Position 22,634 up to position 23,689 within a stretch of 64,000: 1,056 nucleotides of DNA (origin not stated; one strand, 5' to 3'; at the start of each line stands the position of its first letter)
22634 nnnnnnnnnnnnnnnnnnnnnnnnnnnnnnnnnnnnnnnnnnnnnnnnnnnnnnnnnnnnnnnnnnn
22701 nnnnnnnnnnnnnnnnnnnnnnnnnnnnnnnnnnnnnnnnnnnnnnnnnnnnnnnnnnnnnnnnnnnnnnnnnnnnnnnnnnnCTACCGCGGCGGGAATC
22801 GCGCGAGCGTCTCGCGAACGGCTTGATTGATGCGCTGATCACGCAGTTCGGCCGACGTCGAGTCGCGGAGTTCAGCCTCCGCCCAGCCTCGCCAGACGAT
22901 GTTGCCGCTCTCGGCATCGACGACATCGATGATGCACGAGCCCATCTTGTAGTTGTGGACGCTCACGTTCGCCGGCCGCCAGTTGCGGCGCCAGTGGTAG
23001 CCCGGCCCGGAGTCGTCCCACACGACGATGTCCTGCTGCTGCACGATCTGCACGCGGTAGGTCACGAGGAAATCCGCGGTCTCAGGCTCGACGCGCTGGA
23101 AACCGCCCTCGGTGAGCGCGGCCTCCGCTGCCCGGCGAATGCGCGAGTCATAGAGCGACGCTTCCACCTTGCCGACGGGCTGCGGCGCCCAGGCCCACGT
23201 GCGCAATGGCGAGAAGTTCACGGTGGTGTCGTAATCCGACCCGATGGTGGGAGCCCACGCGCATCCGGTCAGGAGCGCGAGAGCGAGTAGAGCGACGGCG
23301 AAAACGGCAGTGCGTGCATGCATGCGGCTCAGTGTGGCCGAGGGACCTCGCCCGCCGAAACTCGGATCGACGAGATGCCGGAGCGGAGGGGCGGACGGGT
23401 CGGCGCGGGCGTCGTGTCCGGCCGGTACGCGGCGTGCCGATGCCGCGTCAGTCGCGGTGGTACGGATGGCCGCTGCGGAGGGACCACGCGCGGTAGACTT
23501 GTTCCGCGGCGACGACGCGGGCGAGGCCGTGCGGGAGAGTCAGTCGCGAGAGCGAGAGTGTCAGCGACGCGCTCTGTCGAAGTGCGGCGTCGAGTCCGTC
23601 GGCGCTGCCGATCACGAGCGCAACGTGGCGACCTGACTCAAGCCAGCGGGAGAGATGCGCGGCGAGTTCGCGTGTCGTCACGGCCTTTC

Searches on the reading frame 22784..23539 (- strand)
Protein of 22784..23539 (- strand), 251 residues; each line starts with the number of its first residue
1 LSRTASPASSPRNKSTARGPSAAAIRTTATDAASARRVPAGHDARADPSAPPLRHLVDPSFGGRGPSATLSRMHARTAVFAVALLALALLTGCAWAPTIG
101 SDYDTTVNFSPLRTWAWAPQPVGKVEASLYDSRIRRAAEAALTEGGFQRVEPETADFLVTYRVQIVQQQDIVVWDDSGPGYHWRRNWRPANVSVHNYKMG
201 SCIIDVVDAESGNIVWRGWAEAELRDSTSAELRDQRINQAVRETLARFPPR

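Call 7: search_protein_families(library=pfam, proteins=[window:22784-23539:-], max_evalue=0.01)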
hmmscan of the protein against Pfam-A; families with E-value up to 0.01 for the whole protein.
window:22784-23539:- (251 aa): 1 family
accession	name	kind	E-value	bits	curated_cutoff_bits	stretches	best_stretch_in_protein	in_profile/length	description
PF13590.11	DUF4136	-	2.1e-33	116.3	32.8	1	101-250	3-152/152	Domain of unknown function (DUF4136)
